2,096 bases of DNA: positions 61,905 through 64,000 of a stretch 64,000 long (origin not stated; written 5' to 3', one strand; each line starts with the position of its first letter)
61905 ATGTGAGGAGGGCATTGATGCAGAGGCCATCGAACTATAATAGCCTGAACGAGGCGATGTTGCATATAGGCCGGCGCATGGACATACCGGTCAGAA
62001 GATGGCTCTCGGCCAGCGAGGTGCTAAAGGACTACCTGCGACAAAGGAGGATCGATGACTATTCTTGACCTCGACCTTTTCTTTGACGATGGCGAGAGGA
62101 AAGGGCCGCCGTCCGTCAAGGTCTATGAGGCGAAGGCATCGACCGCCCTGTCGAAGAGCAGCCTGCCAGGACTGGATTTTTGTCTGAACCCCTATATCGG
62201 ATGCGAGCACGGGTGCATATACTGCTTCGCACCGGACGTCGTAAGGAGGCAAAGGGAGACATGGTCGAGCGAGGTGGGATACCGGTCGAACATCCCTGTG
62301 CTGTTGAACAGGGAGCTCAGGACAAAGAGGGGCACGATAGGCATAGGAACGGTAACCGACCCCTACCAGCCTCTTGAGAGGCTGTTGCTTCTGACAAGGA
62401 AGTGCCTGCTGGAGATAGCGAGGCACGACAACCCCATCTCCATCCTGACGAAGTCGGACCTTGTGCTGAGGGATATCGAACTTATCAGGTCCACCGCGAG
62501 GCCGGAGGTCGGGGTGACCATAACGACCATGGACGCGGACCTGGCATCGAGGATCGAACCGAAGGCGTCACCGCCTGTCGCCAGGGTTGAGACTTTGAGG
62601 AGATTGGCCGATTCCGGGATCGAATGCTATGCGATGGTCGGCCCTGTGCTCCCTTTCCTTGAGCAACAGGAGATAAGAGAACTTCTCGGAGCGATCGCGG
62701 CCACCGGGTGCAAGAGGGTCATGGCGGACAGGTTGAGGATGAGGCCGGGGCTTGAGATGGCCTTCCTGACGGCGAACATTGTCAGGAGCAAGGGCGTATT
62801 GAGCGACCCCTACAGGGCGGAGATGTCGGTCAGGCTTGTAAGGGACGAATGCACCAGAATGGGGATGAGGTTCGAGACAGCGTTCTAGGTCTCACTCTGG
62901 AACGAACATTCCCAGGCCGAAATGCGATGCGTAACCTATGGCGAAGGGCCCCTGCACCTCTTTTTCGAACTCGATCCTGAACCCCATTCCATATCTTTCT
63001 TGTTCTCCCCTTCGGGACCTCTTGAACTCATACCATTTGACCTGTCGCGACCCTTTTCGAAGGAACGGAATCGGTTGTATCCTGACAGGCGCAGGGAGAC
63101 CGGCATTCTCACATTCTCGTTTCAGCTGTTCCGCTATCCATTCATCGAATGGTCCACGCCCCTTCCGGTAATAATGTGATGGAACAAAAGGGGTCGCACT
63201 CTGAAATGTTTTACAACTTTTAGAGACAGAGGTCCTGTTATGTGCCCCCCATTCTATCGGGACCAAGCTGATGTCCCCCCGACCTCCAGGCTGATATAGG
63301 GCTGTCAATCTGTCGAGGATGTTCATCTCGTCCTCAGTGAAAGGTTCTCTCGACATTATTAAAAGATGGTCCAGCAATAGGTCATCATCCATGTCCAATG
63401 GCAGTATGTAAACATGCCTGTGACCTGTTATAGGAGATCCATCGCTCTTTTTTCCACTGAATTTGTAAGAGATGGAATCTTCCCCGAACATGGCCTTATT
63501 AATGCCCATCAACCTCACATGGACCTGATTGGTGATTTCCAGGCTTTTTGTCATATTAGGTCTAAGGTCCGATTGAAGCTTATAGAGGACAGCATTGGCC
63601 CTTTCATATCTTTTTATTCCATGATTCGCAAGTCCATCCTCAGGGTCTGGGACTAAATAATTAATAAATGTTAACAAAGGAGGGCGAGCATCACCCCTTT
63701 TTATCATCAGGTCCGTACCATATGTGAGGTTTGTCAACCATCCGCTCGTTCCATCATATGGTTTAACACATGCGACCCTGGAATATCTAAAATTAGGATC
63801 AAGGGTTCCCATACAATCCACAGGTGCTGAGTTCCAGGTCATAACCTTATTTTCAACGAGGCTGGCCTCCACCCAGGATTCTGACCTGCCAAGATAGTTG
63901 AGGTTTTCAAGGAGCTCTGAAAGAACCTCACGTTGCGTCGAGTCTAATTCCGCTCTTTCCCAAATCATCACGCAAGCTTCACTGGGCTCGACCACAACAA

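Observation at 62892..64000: Csb2-like type I-G (I-U) Cas5-Cas6 fusion at the window edge, with no adaptation genes or array on the visible side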

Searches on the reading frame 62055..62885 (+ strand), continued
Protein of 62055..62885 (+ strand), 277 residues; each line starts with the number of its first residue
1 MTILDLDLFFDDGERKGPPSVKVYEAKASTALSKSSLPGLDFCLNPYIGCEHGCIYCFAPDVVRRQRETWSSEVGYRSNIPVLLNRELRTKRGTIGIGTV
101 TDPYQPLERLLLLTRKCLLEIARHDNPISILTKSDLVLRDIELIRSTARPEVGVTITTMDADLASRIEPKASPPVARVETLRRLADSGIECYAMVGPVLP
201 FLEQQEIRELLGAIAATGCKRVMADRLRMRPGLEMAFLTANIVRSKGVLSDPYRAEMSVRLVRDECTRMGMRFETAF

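Call 44: find_homologous_proteins(query=L007:19287-20114:+, max_evalue=1e-30)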
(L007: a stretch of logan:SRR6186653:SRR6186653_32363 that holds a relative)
Query L007:19287-20114:+ (276 aa): 3230 proteins with E <= 1e-30 among 3673 candidates; the best 120 are listed.
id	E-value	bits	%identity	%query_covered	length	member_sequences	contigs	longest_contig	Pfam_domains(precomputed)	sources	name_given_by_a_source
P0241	6.5e-183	624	100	100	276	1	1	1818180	PF07508.20,PF00239.27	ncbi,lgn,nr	ncbi:MAG: recombinase family protein [Methanomassiliicoccales archaeon]|nr:MAG: recombinase family p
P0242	3.5e-133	461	74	100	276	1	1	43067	PF07508.20,PF00239.27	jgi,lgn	-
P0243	9.2e-133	460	74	98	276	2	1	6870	PF07508.20,PF00239.27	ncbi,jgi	ncbi:MAG: recombinase family protein [Methanomassiliicoccales archaeon]|jgi:DNA invertase Pin-like s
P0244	2.2e-131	455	72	100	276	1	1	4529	PF07508.20,PF00239.27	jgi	jgi:site-specific DNA recombinase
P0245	3.7e-125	435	68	100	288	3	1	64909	PF07508.20,PF00239.27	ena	-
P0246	3.4e-124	432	68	100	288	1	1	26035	PF07508.20,PF00239.27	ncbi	-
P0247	1.3e-123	430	69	98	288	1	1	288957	PF07508.20,PF00239.27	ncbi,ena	-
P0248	1.4e-122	427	68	98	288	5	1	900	PF07508.20,PF00239.27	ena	-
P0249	1.4e-122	427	70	97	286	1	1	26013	PF07508.20,PF00239.27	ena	-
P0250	4.5e-122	425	68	98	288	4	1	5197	PF07508.20,PF00239.27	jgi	-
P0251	9.9e-122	424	69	100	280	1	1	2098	PF07508.20,PF00239.27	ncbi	-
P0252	1.5e-121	423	67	97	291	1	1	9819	PF07508.20,PF00239.27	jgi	jgi:DNA invertase Pin-like site-specific DNA recombinase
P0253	5.2e-121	421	73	91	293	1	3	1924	PF07508.20,PF00239.27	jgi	jgi:site-specific DNA recombinase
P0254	5.4e-120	418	70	93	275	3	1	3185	PF07508.20,PF00239.27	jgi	-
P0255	5.9e-120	418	67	98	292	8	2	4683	PF07508.20,PF00239.27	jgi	-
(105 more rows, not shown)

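Call 45: find_encoding_contigs(protein=P0241, flank=10000, max_places=6)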
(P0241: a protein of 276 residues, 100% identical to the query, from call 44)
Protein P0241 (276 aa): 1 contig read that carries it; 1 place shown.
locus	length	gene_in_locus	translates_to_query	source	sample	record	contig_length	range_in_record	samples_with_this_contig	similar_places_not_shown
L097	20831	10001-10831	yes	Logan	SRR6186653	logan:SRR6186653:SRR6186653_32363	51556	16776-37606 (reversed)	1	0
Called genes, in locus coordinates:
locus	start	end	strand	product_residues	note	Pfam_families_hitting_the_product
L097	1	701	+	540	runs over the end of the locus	PF01930:Cas_Cas4, PF12705:PDDEXK_1 (weak), PF01867:Cas_Cas1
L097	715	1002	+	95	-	PF09827:CRISPR_Cas2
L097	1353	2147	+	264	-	PF00005:ABC_tran, PF13166:AAA_13 (faint), PF13304:AAA_21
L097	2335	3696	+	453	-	PF13346:ABC2_membrane_5 (weak)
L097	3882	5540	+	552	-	PF00118:Cpn60_TCP1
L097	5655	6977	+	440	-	-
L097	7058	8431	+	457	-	PF00171:Aldedh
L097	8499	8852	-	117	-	-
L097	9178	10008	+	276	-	PF00239:Resolvase, PF07508:Recombinase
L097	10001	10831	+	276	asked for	PF00239:Resolvase, PF07508:Recombinase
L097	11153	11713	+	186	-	-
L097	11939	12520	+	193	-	-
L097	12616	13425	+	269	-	PF01619:Pro_dh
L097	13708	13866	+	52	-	PF24434:DUF7557 (weak)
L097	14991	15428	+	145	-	PF05099:TerB (weak)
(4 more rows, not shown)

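Call 49: list_cluster_members(proteins=[L001:5469-6875:-, L001:13029-14648:+, P0121, P0241, window:62055-62885:+])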
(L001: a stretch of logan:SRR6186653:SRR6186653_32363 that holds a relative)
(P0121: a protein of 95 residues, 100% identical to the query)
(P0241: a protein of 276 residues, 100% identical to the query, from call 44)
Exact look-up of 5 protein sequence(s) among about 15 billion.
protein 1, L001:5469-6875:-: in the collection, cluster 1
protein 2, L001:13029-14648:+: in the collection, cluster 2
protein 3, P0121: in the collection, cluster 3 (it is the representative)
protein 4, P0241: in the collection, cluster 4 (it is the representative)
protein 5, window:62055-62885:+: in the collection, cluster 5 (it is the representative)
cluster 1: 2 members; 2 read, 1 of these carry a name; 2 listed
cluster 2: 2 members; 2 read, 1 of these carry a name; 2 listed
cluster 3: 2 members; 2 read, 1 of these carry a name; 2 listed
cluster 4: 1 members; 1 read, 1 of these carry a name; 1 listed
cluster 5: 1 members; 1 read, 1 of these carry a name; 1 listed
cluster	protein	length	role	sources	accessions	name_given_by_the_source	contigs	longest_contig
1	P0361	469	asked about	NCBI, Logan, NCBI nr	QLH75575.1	MAG: type I-U CRISPR-associated protein Cas5/Cas6 [Methanomassiliicoccales archaeon]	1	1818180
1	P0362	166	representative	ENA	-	-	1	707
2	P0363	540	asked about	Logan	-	-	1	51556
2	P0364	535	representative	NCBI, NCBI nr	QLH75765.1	MAG: CRISPR-associated endonuclease Cas1 [Methanomassiliicoccales archaeon]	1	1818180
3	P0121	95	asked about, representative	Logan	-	-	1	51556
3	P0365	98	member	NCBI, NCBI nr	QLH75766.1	MAG: CRISPR-associated endonuclease Cas2 [Methanomassiliicoccales archaeon]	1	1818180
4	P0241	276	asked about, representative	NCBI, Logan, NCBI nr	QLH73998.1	MAG: recombinase family protein [Methanomassiliicoccales archaeon]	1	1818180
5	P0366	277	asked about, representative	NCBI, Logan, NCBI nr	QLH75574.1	MAG: radical SAM protein [Methanomassiliicoccales archaeon]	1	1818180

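Call 52: find_encoding_contigs(protein=P0126, flank=5000, max_places=8)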
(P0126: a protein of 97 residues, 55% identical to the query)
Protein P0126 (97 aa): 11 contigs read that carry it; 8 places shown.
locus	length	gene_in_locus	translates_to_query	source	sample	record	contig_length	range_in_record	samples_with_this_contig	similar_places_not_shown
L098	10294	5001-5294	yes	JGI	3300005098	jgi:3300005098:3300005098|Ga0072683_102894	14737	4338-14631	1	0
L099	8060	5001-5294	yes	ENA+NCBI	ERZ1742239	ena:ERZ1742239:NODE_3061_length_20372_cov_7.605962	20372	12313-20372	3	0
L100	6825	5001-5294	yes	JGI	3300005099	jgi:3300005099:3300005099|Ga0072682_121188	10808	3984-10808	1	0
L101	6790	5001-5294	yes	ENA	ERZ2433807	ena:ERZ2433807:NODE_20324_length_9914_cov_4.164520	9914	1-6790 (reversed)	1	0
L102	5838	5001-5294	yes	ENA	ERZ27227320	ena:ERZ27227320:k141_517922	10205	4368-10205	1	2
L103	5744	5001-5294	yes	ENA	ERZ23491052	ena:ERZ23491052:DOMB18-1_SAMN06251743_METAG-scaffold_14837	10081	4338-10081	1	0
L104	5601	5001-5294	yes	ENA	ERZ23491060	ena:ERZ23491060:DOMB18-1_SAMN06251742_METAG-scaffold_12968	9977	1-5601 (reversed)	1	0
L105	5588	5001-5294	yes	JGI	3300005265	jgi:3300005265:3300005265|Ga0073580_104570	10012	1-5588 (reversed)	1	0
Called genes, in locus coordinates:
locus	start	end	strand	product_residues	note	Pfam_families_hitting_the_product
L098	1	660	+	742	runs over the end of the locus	-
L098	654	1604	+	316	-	PF09617:Cas_GSU0053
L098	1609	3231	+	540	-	-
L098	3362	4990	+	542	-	PF01930:Cas_Cas4, PF12705:PDDEXK_1, PF01867:Cas_Cas1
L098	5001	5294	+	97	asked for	PF09827:CRISPR_Cas2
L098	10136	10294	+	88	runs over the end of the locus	?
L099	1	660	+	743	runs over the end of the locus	-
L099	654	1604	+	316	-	PF09617:Cas_GSU0053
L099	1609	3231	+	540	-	-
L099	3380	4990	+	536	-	PF01930:Cas_Cas4, PF12705:PDDEXK_1, PF01867:Cas_Cas1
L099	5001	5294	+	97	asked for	PF09827:CRISPR_Cas2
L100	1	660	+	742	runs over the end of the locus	-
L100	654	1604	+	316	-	PF09617:Cas_GSU0053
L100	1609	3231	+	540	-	-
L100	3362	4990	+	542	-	PF01930:Cas_Cas4, PF12705:PDDEXK_1, PF01867:Cas_Cas1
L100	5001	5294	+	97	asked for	PF09827:CRISPR_Cas2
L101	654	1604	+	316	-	PF09617:Cas_GSU0053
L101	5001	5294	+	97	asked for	PF09827:CRISPR_Cas2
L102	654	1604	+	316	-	PF09617:Cas_GSU0053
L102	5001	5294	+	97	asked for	PF09827:CRISPR_Cas2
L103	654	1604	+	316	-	PF09617:Cas_GSU0053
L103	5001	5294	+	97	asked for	PF09827:CRISPR_Cas2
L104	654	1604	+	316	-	PF09617:Cas_GSU0053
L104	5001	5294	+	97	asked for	PF09827:CRISPR_Cas2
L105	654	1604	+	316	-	PF09617:Cas_GSU0053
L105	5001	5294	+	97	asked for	PF09827:CRISPR_Cas2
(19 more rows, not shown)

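Call 53: find_encoding_contigs(protein=P0165, flank=4000, max_places=10)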
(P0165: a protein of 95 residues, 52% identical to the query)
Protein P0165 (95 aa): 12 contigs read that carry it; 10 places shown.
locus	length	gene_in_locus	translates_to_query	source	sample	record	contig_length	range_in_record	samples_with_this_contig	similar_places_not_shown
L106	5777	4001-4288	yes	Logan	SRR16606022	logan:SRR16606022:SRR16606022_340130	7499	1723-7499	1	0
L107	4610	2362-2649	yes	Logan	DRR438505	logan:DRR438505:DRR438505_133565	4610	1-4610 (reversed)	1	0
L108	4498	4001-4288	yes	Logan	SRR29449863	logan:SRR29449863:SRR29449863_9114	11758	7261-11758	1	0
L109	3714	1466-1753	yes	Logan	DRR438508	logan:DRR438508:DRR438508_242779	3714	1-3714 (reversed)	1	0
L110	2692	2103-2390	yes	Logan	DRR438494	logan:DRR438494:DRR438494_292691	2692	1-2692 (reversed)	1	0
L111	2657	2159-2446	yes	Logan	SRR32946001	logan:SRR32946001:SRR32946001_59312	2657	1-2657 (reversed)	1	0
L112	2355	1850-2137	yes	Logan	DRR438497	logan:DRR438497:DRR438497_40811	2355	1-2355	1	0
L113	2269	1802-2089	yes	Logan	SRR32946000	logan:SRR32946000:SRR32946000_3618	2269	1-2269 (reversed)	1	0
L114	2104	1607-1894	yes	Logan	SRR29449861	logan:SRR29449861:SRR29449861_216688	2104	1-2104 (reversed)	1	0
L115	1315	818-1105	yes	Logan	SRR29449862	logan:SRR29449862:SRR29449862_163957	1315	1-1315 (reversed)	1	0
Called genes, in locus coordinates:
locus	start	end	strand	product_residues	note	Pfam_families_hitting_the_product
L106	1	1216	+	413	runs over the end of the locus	PF23400:CARF_Card1, PF09002:Card1_endonuc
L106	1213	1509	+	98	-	PF09620:Cas_csx3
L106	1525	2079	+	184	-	PF18145:SAVED (weak)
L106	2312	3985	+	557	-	PF01930:Cas_Cas4, PF12705:PDDEXK_1 (weak), PF01867:Cas_Cas1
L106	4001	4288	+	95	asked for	PF09827:CRISPR_Cas2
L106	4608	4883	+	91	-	PF21748:UPF0150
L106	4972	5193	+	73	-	-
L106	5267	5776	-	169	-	?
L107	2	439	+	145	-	?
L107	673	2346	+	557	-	PF01930:Cas_Cas4, PF12705:PDDEXK_1 (weak), PF01867:Cas_Cas1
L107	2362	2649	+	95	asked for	PF09827:CRISPR_Cas2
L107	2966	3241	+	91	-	PF21748:UPF0150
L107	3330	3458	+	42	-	-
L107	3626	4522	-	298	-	PF00476:DNA_pol_A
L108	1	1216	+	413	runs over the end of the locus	PF23400:CARF_Card1, PF09002:Card1_endonuc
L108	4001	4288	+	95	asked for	PF09827:CRISPR_Cas2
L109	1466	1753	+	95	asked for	PF09827:CRISPR_Cas2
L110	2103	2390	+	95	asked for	PF09827:CRISPR_Cas2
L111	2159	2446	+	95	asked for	PF09827:CRISPR_Cas2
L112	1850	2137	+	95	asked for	PF09827:CRISPR_Cas2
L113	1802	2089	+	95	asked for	PF09827:CRISPR_Cas2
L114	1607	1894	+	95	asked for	PF09827:CRISPR_Cas2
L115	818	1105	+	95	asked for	PF09827:CRISPR_Cas2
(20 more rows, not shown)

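Call 59: search_solved_structures(query=L001:5469-6875:-, max_evalue=0.01, show_alignments=1)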
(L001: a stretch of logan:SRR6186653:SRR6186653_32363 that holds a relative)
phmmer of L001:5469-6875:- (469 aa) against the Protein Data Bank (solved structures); distinct sequences matched with E-value up to 0.01: 0.
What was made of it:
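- On Type I-G (I-U) CRISPR-Cas: No relative is in the PDB (call 59).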

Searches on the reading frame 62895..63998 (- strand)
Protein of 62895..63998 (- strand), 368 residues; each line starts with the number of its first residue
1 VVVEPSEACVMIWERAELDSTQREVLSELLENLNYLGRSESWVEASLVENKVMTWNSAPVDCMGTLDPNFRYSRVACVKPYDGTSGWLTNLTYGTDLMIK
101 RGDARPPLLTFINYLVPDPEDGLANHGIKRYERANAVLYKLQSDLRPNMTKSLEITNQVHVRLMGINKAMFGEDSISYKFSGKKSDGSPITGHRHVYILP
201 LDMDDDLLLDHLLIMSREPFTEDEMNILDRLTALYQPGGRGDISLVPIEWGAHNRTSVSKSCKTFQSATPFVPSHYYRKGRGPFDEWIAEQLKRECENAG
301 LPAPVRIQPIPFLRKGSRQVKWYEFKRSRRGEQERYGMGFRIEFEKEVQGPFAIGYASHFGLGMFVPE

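Call 4: search_protein_families(library=pfam, proteins=[window:62895-63998:-], max_evalue=1)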
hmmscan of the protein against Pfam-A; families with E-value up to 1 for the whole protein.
window:62895-63998:- (368 aa): 1 family
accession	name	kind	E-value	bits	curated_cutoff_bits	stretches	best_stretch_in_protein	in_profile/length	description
PF20422.3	DHR-2_Lobe_B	-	0.074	13.6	26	0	261-294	42-68/77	DHR-2, Lobe B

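Call 5: search_protein_families(library=ncbifam, proteins=[window:62895-63998:-], max_evalue=1)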
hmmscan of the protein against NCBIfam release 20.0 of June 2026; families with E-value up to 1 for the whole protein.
window:62895-63998:- (368 aa): 1 family
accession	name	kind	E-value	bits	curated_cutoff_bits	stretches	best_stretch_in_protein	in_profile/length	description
TIGR02165.1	cas5_6_GSU0054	equivalog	5e-28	98.5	45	1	10-368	114-492/492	type I-G CRISPR-associated protein Csb2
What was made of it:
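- On Type I-G (I-U) CRISPR-Cas: The window fragment alone scores 98.5 bits (call 5).
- Checked: Profile searches give TIGR02165 cas5_6_GSU0054 at E=5e-28, 98.5 bits against a cut-off of 45, aligned from profile position 114 to the end (call 5).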

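Call 6: search_protein_families(library=padloc, proteins=[window:62895-63998:-], max_evalue=1)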
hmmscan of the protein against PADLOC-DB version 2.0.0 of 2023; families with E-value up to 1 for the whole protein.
window:62895-63998:- (368 aa): 9 families
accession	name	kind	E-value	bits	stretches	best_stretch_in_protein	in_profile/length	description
PDLC01778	Cas56g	-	2.1e-69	233.3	1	1-368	102-448/449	-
PDLC00995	Cas56g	-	1.3e-28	98.5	1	10-368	114-492/492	"CRISPR-associated protein GSU0054/csb2, Dpsyc system"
PDLC01410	Cas56g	-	3.5e-27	94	1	7-368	99-427/431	CAS-I-U; effector_G5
PDLC01777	Cas56g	-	1e-24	85.6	1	3-367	98-426/431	-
PDLC01347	Cas5g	-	1.6e-18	65.4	2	256-367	275-374/374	CAS-I-U; effector_G5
PDLC01779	Cas56g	-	3e-10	37.5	2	328-367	421-461/483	-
PDLC01626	Cas56g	-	0.00056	17.2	1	257-367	311-412/412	CAS-I-U; effector_G5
PDLC01280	Cas5g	-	0.032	11.4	1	303-363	330-384/384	CAS-I-U; effector_G5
PDLC01776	Cas56g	-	0.06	10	1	11-49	115-153/497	-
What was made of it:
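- Checked: PADLOC Cas56g PDLC01778 gives E=2e-69 from profile position 102 (call 6).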

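Call 10: find_homologous_proteins(query=window:62895-63998:-)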
Query window:62895-63998:- (368 aa): 415 proteins with E <= 0.001 among 1868 candidates; the best 120 are listed.
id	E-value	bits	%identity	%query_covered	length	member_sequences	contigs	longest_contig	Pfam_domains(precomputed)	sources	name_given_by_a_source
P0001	2.8e-132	459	55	97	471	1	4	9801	-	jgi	jgi:CRISPR-associated protein Csb2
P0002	5.2e-104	366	47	100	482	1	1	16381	-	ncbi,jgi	ncbi:MAG: type I-U CRISPR-associated protein Csb2 [Methanomassiliicoccales archaeon]|jgi:CRISPR-asso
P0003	2.2e-103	364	45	100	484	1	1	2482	-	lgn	-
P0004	6.9e-101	356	45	100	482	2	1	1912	-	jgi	jgi:CRISPR-associated protein Csb2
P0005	3.2e-84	301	41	100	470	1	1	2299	-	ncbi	-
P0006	1.3e-80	289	39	100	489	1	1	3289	-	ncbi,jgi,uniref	ncbi:hypothetical protein B1A_08231 [mine drainage metagenome]|uniref:Type I-U CRISPR-associated pro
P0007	8.1e-80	287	39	100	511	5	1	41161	-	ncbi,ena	-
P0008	8.2e-80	287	39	100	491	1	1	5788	-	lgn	-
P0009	1.4e-79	286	42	100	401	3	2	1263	-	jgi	jgi:CRISPR-associated protein Csb2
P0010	2.3e-78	282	39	100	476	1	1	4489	-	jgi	-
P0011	2.6e-78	282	40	100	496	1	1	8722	-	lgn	-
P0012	4.2e-77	278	40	100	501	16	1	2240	-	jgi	jgi:CRISPR-associated protein Csb2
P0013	8.5e-77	277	39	100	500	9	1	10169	-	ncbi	-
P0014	2.3e-76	275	39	99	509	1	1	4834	-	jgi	jgi:CRISPR-associated protein Csb2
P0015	7.0e-76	274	39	100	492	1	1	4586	-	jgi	jgi:CRISPR-associated protein Csb2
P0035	7.2e-61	224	38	97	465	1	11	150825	-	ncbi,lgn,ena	-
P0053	6.6e-59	218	35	99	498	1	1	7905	-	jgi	jgi:CRISPR-associated protein Csb2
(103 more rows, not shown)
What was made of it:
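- Tried and rejected: The first homologue search returned nothing above 55% identity (call 10), although the identical protein is in the collection (call 49).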

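Call 23: find_encoding_contigs(protein=P0001, flank=10000, max_places=4)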
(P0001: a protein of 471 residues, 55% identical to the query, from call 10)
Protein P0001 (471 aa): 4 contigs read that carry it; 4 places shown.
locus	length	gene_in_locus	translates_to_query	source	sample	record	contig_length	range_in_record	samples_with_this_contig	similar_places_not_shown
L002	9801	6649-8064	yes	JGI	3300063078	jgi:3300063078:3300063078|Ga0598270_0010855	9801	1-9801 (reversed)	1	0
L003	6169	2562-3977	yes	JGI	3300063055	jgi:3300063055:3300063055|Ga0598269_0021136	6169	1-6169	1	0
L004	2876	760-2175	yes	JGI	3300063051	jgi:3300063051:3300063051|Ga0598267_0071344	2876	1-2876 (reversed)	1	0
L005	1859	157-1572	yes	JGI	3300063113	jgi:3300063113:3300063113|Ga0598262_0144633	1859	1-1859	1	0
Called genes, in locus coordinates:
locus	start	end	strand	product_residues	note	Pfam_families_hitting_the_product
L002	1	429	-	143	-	?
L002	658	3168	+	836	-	PF00270:DEAD (faint), PF00271:Helicase_C, PF22590:Cas3-like_C_2, PF18019:Cas3_HD (weak)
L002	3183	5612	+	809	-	-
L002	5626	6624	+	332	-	PF09617:Cas_GSU0053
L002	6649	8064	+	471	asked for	-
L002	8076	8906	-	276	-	PF04055:Radical_SAM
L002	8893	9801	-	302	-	PF04894:Nre_N, PF04895:Nre_C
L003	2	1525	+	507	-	?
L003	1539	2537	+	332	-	PF09617:Cas_GSU0053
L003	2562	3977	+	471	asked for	-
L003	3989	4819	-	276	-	PF04055:Radical_SAM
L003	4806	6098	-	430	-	PF04894:Nre_N, PF04895:Nre_C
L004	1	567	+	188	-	?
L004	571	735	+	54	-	-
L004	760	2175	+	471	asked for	-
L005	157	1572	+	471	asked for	-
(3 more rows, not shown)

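Call 24: find_encoding_contigs(protein=P0002, flank=10000, max_places=4)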
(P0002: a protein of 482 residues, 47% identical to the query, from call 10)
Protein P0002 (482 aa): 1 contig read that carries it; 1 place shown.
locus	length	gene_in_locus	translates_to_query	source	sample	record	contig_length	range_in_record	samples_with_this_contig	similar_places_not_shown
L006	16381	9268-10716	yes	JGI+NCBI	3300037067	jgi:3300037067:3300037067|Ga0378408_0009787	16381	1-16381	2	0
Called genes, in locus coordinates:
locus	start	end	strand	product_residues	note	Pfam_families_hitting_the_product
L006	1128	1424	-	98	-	PF09827:CRISPR_Cas2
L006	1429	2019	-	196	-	PF01867:Cas_Cas1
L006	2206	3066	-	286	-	PF01930:Cas_Cas4, PF12705:PDDEXK_1 (weak), PF01867:Cas_Cas1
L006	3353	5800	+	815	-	PF00270:DEAD, PF00271:Helicase_C, PF22590:Cas3-like_C_2, PF18019:Cas3_HD (weak)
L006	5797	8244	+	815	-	-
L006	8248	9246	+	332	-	PF09617:Cas_GSU0053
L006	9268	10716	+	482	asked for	-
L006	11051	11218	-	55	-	-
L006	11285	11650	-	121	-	PF00543:P-II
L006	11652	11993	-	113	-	PF00543:P-II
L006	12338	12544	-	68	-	PF00352:TBP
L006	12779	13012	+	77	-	-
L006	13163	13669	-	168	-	PF00352:TBP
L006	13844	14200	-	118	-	PF13191:AAA_16 (weak)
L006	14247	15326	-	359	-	PF13439:Glyco_transf_4, PF13579:Glyco_trans_4_4, PF20706:GT4-conflict (weak), PF00534:Glycos_transf_1, PF13692:Glyco_trans_1_4, PF13524:Glyco_trans_1_2 (faint)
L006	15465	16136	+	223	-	PF00037:Fer4 (faint), PF12838:Fer4_7, PF13187:Fer4_9 (weak), PF13237:Fer4_10 (weak), PF27217:AF_0155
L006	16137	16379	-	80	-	?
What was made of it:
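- It is absent next to csb2 in L006 (call 24).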

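Call 61: find_encoding_contigs(protein=P0035, flank=6000, max_places=10)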
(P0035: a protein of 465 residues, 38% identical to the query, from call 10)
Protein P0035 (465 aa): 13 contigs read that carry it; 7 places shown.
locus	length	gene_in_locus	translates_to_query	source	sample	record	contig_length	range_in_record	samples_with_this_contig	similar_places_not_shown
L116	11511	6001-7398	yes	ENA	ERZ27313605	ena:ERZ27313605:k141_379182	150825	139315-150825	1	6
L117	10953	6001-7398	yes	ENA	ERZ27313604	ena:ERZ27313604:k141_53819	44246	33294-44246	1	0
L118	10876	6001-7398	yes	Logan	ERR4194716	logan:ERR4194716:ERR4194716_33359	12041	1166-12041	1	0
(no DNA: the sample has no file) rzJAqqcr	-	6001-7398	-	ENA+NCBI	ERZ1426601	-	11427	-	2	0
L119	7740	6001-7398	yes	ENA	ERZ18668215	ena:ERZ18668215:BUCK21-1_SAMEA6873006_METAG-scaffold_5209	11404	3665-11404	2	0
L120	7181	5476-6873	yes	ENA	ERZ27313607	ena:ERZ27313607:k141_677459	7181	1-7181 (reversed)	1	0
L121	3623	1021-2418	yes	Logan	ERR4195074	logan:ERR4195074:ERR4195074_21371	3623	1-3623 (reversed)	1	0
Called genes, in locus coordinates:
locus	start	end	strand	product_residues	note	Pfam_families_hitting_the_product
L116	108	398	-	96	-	PF08681:TacA1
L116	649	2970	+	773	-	PF00270:DEAD, PF00271:Helicase_C (weak), PF22590:Cas3-like_C_2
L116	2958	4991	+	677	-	-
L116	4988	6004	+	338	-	PF09617:Cas_GSU0053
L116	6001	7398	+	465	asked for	-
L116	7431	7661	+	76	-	PF11455:MazE-like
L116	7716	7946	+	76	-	PF11455:MazE-like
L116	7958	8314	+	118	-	PF02452:PemK_toxin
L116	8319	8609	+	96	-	PF09827:CRISPR_Cas2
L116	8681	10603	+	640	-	PF12705:PDDEXK_1 (weak), PF01930:Cas_Cas4 (weak), PF01867:Cas_Cas1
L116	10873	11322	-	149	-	PF14354:Lar_restr_allev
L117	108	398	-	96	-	PF08681:TacA1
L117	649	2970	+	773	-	PF00270:DEAD, PF00271:Helicase_C (weak), PF22590:Cas3-like_C_2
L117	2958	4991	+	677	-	-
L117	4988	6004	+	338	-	PF09617:Cas_GSU0053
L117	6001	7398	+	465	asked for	-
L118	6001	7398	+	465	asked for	-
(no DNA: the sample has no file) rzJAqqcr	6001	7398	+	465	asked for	-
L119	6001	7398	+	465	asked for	-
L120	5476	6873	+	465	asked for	-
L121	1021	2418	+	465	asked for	-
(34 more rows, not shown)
